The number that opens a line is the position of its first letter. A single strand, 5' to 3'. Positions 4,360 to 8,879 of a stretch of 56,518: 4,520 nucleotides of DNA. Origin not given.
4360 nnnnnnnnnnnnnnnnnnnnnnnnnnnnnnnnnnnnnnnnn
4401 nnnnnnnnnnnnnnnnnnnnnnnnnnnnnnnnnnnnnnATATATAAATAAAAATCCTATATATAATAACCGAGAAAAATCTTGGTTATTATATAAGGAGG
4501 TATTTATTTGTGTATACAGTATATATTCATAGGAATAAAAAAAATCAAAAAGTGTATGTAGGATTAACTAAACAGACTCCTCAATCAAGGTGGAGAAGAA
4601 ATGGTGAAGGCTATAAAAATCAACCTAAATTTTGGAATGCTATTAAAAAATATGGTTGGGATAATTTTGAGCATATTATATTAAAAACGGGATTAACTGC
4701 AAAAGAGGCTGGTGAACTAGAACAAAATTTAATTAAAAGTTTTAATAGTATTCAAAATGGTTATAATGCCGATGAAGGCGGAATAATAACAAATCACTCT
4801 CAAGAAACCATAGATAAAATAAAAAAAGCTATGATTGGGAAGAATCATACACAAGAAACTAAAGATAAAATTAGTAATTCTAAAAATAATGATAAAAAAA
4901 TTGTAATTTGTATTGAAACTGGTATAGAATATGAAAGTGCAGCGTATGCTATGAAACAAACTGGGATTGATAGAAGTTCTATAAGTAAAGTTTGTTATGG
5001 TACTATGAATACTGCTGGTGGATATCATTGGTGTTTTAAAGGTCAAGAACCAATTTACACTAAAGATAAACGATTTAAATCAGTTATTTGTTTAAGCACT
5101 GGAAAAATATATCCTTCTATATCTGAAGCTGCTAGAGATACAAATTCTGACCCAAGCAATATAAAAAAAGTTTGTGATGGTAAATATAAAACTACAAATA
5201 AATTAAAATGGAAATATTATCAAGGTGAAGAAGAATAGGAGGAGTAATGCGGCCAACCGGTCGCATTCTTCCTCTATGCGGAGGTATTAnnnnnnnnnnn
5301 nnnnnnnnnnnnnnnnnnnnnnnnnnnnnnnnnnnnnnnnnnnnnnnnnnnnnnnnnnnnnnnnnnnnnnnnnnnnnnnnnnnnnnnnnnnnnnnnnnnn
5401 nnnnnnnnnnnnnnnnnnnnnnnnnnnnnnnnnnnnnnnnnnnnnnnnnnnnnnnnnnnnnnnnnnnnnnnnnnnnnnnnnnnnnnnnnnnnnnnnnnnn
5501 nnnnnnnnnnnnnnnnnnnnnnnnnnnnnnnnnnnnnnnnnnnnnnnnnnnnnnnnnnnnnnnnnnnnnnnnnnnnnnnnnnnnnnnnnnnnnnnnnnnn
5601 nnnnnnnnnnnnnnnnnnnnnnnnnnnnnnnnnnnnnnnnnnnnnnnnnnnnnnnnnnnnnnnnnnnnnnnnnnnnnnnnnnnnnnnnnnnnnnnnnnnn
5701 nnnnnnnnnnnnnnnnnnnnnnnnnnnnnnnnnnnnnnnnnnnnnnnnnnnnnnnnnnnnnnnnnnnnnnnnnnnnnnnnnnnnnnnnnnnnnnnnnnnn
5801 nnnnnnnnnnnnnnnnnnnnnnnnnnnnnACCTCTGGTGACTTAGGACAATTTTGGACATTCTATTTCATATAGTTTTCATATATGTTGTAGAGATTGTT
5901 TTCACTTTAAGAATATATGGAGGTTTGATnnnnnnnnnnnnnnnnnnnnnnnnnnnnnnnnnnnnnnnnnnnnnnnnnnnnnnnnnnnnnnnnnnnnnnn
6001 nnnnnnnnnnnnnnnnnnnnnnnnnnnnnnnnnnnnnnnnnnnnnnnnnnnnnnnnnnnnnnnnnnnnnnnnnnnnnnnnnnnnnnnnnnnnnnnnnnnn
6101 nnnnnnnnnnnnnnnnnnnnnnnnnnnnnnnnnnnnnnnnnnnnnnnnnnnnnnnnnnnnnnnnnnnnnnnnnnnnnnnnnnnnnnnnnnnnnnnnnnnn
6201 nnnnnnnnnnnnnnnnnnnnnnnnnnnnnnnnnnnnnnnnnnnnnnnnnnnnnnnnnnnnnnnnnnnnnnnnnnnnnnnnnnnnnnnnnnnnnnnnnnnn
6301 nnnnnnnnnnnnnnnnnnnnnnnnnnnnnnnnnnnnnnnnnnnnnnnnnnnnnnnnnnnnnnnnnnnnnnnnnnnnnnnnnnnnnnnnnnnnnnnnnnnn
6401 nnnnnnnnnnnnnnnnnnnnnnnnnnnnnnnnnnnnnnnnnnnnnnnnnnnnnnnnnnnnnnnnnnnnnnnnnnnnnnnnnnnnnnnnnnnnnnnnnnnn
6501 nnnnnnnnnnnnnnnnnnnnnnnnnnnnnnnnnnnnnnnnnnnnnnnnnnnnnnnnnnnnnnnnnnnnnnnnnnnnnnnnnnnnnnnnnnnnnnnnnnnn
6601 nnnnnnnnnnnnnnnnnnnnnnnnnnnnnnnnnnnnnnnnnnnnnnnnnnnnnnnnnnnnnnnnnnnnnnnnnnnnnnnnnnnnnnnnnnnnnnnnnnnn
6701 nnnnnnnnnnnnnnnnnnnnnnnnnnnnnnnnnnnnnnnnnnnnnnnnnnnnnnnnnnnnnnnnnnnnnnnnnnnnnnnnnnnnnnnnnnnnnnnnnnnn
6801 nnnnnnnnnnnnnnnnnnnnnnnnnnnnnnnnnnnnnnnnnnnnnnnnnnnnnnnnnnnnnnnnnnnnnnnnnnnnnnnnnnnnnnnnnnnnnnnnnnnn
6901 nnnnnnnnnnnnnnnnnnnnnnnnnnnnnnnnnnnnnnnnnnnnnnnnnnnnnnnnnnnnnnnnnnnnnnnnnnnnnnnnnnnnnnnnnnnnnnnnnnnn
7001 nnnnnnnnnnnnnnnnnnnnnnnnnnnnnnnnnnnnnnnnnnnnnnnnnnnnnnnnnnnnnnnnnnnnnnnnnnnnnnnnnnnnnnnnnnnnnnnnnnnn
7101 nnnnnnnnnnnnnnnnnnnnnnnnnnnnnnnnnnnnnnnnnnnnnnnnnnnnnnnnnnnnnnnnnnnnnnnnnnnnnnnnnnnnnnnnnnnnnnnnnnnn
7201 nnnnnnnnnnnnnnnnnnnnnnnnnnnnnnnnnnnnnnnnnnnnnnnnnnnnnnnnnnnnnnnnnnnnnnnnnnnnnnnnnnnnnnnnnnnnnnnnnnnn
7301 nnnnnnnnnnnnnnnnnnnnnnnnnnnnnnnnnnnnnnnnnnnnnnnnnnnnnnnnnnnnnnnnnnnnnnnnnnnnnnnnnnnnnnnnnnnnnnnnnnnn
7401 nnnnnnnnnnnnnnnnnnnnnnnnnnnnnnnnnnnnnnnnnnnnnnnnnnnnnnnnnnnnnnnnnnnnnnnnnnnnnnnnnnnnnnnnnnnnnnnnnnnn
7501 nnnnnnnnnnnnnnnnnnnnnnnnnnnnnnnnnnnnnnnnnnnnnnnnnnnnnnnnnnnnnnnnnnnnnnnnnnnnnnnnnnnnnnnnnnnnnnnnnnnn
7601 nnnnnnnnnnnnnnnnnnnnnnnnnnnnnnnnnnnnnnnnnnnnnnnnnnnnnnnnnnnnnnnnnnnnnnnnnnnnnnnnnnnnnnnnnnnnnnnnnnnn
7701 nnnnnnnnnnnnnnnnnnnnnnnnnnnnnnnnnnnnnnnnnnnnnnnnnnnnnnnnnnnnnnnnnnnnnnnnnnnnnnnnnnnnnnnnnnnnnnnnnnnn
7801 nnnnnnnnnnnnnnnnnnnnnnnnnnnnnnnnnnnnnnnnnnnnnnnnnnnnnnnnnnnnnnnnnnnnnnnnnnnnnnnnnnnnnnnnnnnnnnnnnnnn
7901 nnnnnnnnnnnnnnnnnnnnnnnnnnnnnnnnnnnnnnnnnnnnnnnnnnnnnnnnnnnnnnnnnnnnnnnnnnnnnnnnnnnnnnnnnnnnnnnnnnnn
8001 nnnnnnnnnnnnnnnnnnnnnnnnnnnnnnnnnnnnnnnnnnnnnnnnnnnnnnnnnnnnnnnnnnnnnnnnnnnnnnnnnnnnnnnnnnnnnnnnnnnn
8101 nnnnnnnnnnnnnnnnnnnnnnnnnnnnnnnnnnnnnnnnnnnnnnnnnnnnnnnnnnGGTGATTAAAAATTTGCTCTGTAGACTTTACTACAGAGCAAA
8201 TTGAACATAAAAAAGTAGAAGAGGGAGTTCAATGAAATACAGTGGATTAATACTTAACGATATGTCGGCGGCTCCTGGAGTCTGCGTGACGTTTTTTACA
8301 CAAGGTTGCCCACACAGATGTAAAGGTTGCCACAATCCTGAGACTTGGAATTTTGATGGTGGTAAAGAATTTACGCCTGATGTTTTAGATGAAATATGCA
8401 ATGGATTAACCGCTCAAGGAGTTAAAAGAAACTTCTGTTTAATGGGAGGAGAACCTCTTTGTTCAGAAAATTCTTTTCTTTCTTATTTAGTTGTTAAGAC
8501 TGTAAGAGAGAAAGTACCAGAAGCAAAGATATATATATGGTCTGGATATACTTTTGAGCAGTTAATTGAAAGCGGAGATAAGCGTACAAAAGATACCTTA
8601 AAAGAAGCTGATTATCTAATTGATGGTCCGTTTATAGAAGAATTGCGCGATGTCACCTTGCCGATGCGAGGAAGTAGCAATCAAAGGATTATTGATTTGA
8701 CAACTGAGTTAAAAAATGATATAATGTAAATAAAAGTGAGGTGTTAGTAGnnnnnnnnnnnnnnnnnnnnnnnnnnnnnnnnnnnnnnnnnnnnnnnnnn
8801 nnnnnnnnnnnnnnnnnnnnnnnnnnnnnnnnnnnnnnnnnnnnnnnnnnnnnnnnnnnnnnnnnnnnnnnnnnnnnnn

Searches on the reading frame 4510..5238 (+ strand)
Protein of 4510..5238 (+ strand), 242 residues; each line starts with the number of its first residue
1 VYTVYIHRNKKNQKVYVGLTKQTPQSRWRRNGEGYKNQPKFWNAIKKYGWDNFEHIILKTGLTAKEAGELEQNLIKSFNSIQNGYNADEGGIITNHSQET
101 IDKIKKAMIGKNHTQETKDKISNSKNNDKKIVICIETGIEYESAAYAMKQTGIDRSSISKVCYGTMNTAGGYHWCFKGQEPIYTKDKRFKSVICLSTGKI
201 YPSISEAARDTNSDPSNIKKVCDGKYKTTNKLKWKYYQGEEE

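Call 9: search_protein_families(library=phrogs, proteins=[window:4510-5238:+], max_evalue=0.001)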
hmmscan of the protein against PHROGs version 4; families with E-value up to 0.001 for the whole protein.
window:4510-5238:+ (242 aa): 9 families
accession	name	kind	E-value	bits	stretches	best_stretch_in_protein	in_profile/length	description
phrog_314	-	DNA, RNA and nucleotide metabolism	6e-39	135.4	1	1-177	178-388/574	homing endonuclease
phrog_7168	-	DNA, RNA and nucleotide metabolism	3.5e-17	63.8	1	1-127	1-137/284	homing endonuclease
phrog_4538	-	unknown function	7e-14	52.5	2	182-237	394-447/447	-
phrog_20162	-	DNA, RNA and nucleotide metabolism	7.6e-12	46.5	1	106-176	9-81/88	HNH endonuclease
phrog_5123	-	DNA, RNA and nucleotide metabolism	8.1e-12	46.3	1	1-99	1-100/152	homing endonuclease with GIY-YIG motif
phrog_19446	-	DNA, RNA and nucleotide metabolism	1e-08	36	1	1-126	1-127/254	homing endonuclease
phrog_30580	-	unknown function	2.2e-05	25.5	1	129-172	10-53/85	-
phrog_3855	-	DNA, RNA and nucleotide metabolism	3e-05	25.4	0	132-193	10-73/115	HTH DNA binding protein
phrog_34622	-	unknown function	0.00012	22.9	0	201-233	16-48/189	-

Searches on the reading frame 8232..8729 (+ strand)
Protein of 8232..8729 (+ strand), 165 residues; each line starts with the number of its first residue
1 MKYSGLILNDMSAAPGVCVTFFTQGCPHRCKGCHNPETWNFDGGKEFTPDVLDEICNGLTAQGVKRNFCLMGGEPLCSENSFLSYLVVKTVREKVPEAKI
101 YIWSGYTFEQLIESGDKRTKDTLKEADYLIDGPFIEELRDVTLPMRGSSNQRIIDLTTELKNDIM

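Call 9: search_protein_families(library=phrogs, proteins=[window:8232-8729:+], max_evalue=0.001)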
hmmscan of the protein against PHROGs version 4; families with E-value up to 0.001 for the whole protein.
window:8232-8729:+ (165 aa): 2 families
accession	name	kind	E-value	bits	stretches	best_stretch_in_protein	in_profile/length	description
phrog_626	-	DNA, RNA and nucleotide metabolism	1.9e-43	148.9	1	1-162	1-159/164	anaerobic ribonucleotide reductase small subunit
phrog_2076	-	moron, auxiliary metabolic gene and host takeover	3.7e-08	34.2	1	18-82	33-103/247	QueE-like radical SAM domain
